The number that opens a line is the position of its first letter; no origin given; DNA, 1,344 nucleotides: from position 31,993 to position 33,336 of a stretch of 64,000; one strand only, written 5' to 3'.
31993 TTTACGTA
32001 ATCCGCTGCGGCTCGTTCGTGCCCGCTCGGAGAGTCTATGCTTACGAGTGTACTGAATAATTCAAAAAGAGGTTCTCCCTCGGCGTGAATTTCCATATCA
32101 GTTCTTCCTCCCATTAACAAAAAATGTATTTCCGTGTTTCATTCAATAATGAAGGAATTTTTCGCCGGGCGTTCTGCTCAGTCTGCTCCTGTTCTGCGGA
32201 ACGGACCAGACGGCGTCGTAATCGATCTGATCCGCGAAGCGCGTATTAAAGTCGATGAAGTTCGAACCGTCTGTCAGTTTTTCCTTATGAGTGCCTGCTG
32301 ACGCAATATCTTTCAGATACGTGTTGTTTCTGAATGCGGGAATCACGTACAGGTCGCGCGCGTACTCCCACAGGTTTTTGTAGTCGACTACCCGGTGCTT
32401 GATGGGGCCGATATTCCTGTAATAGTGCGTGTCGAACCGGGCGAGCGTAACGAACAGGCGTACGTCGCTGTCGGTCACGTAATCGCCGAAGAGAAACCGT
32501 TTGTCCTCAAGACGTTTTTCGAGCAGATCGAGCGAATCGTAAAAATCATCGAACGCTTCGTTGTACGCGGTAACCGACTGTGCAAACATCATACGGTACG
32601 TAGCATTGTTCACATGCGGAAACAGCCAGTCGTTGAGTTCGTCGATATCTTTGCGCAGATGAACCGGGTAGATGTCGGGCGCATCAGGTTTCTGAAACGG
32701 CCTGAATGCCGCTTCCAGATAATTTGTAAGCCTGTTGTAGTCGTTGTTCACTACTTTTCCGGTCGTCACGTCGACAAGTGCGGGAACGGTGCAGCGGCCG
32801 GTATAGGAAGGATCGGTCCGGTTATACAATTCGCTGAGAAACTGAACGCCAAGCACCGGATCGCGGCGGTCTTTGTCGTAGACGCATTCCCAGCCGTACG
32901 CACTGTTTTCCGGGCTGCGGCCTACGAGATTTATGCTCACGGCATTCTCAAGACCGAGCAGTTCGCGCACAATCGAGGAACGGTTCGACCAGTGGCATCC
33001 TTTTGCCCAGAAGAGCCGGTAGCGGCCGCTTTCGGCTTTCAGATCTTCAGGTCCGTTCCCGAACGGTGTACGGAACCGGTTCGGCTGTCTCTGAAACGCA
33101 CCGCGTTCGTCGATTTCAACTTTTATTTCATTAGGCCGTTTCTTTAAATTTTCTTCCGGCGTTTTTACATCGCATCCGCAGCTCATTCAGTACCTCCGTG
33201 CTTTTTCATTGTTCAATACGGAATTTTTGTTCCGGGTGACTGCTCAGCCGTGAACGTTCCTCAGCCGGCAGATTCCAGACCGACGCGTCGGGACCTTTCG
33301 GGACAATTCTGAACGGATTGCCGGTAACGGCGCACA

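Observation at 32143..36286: Four tandem Xi-class GST / glutathionyl-hydroquinone reductase paralogs with diversified active-site boxes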

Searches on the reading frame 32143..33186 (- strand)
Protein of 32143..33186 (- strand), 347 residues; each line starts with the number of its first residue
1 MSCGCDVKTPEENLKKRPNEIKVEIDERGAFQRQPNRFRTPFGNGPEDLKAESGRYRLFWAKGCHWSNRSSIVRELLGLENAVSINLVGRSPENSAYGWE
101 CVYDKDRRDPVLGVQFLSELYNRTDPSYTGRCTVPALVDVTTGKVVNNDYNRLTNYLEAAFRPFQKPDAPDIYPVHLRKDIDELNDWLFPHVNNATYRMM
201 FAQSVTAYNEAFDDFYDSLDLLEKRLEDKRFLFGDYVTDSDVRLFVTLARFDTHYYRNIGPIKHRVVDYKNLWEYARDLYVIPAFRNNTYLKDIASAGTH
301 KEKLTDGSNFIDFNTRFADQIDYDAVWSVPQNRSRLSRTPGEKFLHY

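Call 3: search_protein_families(library=pfam, proteins=[window:32143-33186:-], max_evalue=0.01)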
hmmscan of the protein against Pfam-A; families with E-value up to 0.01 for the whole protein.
window:32143-33186:- (347 aa): 3 families
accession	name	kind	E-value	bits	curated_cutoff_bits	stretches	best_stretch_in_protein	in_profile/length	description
PF13410.11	GST_C_2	-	4.1e-10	40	24.9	1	207-276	3-67/69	Glutathione S-transferase, C-terminal domain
PF17171.9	GST_C_6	-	9.3e-07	28.9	28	1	218-277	4-62/64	Glutathione S-transferase, C-terminal domain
PF13409.12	GST_N_2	-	1e-05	26.5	25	1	64-159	2-69/70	Glutathione S-transferase, N-terminal domain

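Call 4: search_protein_families(library=ncbifam, proteins=[window:32143-33186:-], max_evalue=0.01)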
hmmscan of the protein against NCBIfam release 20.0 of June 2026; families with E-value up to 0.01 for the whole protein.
window:32143-33186:- (347 aa): 1 family
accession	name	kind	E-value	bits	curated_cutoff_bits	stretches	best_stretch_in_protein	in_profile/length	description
NF008731.0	PRK11752.1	equivalog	0.0046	16.2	325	1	218-320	186-285/287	glutathione-dependent disulfide-bond oxidoreductase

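Call 11: find_homologous_proteins(query=window:32143-33186:-)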
Query window:32143-33186:- (347 aa): 4904 proteins with E <= 0.001 among 8000 candidates; the best 120 are listed.
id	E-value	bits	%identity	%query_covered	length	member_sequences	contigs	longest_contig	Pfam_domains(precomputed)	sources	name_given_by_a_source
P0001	5.0e-241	817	100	100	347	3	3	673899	PF13410.12,PF17171.10,PF13409.13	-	-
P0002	1.8e-206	703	72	95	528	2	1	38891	PF14497.12,PF13410.12,PF17171.10,PF00043.31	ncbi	-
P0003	9.0e-206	701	86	100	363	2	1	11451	PF13410.12,PF17171.10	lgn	-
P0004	9.6e-170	583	73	100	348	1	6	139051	PF13410.12,PF17171.10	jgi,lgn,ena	-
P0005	2.2e-169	581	75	96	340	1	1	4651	PF13410.12,PF17171.10,PF13409.13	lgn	-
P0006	3.8e-167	574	74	97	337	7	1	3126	PF13410.12,PF17171.10,PF13409.13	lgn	-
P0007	1.1e-164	566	72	99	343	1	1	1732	PF13410.12,PF13409.13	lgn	-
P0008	1.0e-163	563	73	95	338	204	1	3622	PF13410.12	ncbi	-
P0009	5.8e-163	560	72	96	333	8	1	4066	PF13410.12,PF17171.10,PF13409.13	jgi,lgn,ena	-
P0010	5.8e-163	560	73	96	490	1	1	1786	PF13673.14,PF13508.14,PF13410.12,PF17171.10,PF00583.32,PF13409.13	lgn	-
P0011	8.3e-163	560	71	100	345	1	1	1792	PF13410.12,PF17171.10,PF13409.13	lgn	-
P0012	1.2e-162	559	71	100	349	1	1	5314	PF13410.12,PF13409.13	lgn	-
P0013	1.5e-162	559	72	96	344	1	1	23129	PF13410.12,PF17171.10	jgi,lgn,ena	-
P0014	3.3e-162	558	73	95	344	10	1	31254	PF13410.12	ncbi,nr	ncbi:MAG: glutathione S-transferase [Paenibacillaceae bacterium]|nr:glutathione S-transferase [Paeni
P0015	1.0e-161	556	72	96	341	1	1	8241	PF13410.12,PF17171.10,PF13409.13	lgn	-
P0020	1.9e-160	552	72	96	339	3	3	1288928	PF13410.12,PF17171.10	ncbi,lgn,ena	-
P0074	3.0e-146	505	68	96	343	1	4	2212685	PF13410.12,PF17171.10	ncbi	ncbi:glutathione S-transferase C-terminal domain-containing protein [Streptococcus salivarius]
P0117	2.4e-139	483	62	97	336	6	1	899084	PF13410.12,PF17171.10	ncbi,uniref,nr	ncbi:glutathione S-transferase C-terminal domain-containing protein [Paenibacillus sp. CGMCC 1.18879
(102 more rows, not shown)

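Call 13: find_encoding_contigs(protein=P0001, flank=3000, max_places=3)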
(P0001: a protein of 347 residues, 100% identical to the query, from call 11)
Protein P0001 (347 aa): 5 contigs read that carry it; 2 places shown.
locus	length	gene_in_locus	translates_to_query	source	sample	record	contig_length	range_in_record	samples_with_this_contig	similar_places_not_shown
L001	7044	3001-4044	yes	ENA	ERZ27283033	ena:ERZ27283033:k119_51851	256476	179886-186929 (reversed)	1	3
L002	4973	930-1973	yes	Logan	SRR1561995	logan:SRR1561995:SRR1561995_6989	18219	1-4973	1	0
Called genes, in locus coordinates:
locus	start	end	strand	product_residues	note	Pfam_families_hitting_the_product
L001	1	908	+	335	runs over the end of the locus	PF13410:GST_C_2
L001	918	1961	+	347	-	PF13410:GST_C_2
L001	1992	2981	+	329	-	PF13409:GST_N_2 (weak), PF13410:GST_C_2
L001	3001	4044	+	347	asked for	PF13409:GST_N_2 (faint), PF13410:GST_C_2, PF17171:GST_C_6 (weak)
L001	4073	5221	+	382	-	PF04389:Peptidase_M28, PF05343:Peptidase_M42 (faint), PF01546:Peptidase_M20, PF07687:M20_dimer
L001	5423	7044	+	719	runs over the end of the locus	PF02743:dCache_1, PF00672:HAMP, PF07889:DUF1664 (faint), PF00015:MCPsignal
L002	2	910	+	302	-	?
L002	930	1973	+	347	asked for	PF13409:GST_N_2 (faint), PF13410:GST_C_2, PF17171:GST_C_6 (weak)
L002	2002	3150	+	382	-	PF04389:Peptidase_M28, PF05343:Peptidase_M42 (faint), PF01546:Peptidase_M20, PF07687:M20_dimer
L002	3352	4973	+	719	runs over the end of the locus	PF02743:dCache_1, PF00672:HAMP, PF07889:DUF1664 (faint), PF00015:MCPsignal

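Call 14: find_encoding_contigs(protein=P0074, flank=10000, max_places=2)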
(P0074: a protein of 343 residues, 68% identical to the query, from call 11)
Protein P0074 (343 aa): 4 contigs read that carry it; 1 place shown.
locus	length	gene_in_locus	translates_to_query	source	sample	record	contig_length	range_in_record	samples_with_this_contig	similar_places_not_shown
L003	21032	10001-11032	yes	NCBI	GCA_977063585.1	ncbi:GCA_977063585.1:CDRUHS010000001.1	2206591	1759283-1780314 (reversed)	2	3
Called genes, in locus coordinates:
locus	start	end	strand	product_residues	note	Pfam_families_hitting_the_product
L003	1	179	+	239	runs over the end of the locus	PF01479:S4, PF00849:PseudoU_synth_2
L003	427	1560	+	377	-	PF01546:Peptidase_M20, PF07687:M20_dimer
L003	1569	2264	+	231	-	PF07722:Peptidase_C26, PF00117:GATase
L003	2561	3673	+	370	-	PF05222:AlaDh_PNT_N, PF01262:AlaDh_PNT_C, PF07992:Pyr_redox_2 (weak), PF02826:2-Hacid_dh_C (weak), PF00070:Pyr_redox (faint)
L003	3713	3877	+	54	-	-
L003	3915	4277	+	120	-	-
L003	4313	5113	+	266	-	PF00561:Abhydrolase_1, PF12146:Hydrolase_4, PF03096:Ndr (weak)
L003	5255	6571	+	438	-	PF00890:FAD_binding_2 (faint), PF02826:2-Hacid_dh_C (faint), PF07992:Pyr_redox_2, PF13738:Pyr_redox_3, PF00070:Pyr_redox, PF02852:Pyr_redox_dim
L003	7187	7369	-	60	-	-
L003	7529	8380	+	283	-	PF00497:SBP_bac_3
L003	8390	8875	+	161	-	PF00583:Acetyltransf_1, PF13673:Acetyltransf_10, PF13508:Acetyltransf_7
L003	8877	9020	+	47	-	-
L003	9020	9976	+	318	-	PF13409:GST_N_2, PF13410:GST_C_2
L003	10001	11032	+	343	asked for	PF13410:GST_C_2, PF17171:GST_C_6 (faint)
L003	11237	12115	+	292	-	PF00288:GHMP_kinases_N, PF08544:GHMP_kinases_C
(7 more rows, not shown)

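Call 18: find_related_loci(query=window:32143-33186:-, collection=genome_contigs, flank=10000)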
Query window:32143-33186:- (347 aa) in genome_contigs; peptide patterns used: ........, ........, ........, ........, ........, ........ (x = any residue, [..] = any of these).
322 stretches matched a pattern; 110 encode a relative of the query (tblastn E <= 1e-3); the best 80 are kept; 80 distinct loci.
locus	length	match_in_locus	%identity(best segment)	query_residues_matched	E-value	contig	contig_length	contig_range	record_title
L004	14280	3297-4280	74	15-347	6e-169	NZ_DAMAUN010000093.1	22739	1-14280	MAG: Lacrimispora sp. isolate CTOTU48504 NODE_268_length_22739_cov_5.549991, whole genome shotgun sequence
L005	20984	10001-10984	73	15-347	1e-168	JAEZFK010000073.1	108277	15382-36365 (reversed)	MAG: Bacillota bacterium isolate OH_CBrB_49 k127_1918403, whole genome shotgun sequence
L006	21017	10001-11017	72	4-347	2e-168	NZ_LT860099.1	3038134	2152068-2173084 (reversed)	Konateibacter massiliensis strain Marseille-P3773, whole genome shotgun sequence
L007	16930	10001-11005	71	3-347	3e-168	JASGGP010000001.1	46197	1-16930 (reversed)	MAG: Lacrimispora sp. isolate 5H035 JMF-2111-06-0005.hyb.bin.35_0, whole genome shotgun sequence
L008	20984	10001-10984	73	15-347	1e-167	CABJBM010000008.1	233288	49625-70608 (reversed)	Lachnospiraceae bacterium isolate MGYG-HGUT-00152 genome assembly, contig: ERS138181.8080_1_83.8, whole genome shotgun s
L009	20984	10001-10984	73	15-347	3e-167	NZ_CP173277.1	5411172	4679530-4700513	Lacrimispora sp. HJ-01 chromosome, complete genome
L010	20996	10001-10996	71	3-344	3e-166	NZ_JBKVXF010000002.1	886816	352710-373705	MAG: Lacrimispora sp. isolate 40-1_86 NODE_21_length_886816_cov_29.386799, whole genome shotgun sequence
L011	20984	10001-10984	73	15-347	7e-166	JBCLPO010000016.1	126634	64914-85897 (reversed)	Lachnospiraceae bacterium 54-53 voucher GPTB0138 scaffold16, whole genome shotgun sequence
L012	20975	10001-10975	73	15-344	9e-165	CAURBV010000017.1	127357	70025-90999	MAG TPA_asm: uncultured Paenibacillaceae bacterium isolate ERR9968876_bin.7_MetaWRAP_v1.3_MAG genome assembly, contig: E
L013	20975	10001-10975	72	15-344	5e-165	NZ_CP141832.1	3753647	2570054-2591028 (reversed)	Lacrimispora sinapis strain JR3 chromosome, complete genome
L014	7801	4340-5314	73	15-344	7e-165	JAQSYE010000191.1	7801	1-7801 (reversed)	MAG: Lacrimispora sp. isolate L_E1_T20_A_bin.77 scaffold_16235, whole genome shotgun sequence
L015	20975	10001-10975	73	15-344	3e-164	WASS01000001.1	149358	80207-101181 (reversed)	MAG: Hungatella sp. isolate SA7853_bin5 NODE_34_length_149358_cov_58.728773, whole genome shotgun sequence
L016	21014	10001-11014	69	2-344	2e-164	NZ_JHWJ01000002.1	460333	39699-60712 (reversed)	[Clostridium] aerotolerans DSM 5434 T546DRAFT_scaffold00002.2_C, whole genome shotgun sequence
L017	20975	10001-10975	73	15-344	5e-164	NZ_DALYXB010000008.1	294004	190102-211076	MAG: Lacrimispora sp. isolate CTOTU47174 NODE_13_length_294004_cov_11.221807, whole genome shotgun sequence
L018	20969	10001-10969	73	17-344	5e-164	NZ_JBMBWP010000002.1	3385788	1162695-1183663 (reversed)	Lacrimispora sp. AGF001 contig_1, whole genome shotgun sequence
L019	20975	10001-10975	73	15-344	4e-164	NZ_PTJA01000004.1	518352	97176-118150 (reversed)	Lacrimispora xylanisolvens strain DSM 3808 Ga0170443_104, whole genome shotgun sequence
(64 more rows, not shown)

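Call 36: search_solved_structures(query=window:32143-33186:-, show_alignments=5)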
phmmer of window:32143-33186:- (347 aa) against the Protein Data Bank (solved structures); distinct sequences matched with E-value up to 0.001: 11.
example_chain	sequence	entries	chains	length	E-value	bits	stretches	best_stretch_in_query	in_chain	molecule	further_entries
4pts_A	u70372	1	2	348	1.9e-59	204.9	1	43-292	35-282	glutathione S-transferase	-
3m1g_A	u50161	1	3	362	8.5e-55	189.6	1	50-294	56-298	Putative glutathione S-transferase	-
6gca_A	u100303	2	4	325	1.7e-48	168.8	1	27-259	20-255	Glutathione transferase Xi 3 from Trametes versicolor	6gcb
3ppu_A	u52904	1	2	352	4.8e-48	167.4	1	22-290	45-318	Glutathione-S-transferase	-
6gc9_A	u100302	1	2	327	2.7e-47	164.9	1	26-266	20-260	Glutathione transferase Xi 1 from Trametes versicolor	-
6gcc_A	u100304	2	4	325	4.4e-47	164.2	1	27-259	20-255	Glutathione transferase Xi 3 mutant C56S | Glutathione transferase Xi 3 C56S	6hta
3r3e_A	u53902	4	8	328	8.4e-46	160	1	31-289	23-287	Uncharacterized protein yqjG | protein yqjG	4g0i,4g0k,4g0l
4fqu_A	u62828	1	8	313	4.3e-43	151.1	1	29-274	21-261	Putative glutathione transferase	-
6gzf_A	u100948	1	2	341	9.7e-42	146.6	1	29-284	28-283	Glutathione S-transferase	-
4uss_A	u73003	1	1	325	1e-41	146.6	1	24-294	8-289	GLUTATHIONYL HYDROQUINONE REDUCTASE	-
5lkb_A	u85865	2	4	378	2.9e-29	105.6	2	108-286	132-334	Glutathione S-transferase omega-like 2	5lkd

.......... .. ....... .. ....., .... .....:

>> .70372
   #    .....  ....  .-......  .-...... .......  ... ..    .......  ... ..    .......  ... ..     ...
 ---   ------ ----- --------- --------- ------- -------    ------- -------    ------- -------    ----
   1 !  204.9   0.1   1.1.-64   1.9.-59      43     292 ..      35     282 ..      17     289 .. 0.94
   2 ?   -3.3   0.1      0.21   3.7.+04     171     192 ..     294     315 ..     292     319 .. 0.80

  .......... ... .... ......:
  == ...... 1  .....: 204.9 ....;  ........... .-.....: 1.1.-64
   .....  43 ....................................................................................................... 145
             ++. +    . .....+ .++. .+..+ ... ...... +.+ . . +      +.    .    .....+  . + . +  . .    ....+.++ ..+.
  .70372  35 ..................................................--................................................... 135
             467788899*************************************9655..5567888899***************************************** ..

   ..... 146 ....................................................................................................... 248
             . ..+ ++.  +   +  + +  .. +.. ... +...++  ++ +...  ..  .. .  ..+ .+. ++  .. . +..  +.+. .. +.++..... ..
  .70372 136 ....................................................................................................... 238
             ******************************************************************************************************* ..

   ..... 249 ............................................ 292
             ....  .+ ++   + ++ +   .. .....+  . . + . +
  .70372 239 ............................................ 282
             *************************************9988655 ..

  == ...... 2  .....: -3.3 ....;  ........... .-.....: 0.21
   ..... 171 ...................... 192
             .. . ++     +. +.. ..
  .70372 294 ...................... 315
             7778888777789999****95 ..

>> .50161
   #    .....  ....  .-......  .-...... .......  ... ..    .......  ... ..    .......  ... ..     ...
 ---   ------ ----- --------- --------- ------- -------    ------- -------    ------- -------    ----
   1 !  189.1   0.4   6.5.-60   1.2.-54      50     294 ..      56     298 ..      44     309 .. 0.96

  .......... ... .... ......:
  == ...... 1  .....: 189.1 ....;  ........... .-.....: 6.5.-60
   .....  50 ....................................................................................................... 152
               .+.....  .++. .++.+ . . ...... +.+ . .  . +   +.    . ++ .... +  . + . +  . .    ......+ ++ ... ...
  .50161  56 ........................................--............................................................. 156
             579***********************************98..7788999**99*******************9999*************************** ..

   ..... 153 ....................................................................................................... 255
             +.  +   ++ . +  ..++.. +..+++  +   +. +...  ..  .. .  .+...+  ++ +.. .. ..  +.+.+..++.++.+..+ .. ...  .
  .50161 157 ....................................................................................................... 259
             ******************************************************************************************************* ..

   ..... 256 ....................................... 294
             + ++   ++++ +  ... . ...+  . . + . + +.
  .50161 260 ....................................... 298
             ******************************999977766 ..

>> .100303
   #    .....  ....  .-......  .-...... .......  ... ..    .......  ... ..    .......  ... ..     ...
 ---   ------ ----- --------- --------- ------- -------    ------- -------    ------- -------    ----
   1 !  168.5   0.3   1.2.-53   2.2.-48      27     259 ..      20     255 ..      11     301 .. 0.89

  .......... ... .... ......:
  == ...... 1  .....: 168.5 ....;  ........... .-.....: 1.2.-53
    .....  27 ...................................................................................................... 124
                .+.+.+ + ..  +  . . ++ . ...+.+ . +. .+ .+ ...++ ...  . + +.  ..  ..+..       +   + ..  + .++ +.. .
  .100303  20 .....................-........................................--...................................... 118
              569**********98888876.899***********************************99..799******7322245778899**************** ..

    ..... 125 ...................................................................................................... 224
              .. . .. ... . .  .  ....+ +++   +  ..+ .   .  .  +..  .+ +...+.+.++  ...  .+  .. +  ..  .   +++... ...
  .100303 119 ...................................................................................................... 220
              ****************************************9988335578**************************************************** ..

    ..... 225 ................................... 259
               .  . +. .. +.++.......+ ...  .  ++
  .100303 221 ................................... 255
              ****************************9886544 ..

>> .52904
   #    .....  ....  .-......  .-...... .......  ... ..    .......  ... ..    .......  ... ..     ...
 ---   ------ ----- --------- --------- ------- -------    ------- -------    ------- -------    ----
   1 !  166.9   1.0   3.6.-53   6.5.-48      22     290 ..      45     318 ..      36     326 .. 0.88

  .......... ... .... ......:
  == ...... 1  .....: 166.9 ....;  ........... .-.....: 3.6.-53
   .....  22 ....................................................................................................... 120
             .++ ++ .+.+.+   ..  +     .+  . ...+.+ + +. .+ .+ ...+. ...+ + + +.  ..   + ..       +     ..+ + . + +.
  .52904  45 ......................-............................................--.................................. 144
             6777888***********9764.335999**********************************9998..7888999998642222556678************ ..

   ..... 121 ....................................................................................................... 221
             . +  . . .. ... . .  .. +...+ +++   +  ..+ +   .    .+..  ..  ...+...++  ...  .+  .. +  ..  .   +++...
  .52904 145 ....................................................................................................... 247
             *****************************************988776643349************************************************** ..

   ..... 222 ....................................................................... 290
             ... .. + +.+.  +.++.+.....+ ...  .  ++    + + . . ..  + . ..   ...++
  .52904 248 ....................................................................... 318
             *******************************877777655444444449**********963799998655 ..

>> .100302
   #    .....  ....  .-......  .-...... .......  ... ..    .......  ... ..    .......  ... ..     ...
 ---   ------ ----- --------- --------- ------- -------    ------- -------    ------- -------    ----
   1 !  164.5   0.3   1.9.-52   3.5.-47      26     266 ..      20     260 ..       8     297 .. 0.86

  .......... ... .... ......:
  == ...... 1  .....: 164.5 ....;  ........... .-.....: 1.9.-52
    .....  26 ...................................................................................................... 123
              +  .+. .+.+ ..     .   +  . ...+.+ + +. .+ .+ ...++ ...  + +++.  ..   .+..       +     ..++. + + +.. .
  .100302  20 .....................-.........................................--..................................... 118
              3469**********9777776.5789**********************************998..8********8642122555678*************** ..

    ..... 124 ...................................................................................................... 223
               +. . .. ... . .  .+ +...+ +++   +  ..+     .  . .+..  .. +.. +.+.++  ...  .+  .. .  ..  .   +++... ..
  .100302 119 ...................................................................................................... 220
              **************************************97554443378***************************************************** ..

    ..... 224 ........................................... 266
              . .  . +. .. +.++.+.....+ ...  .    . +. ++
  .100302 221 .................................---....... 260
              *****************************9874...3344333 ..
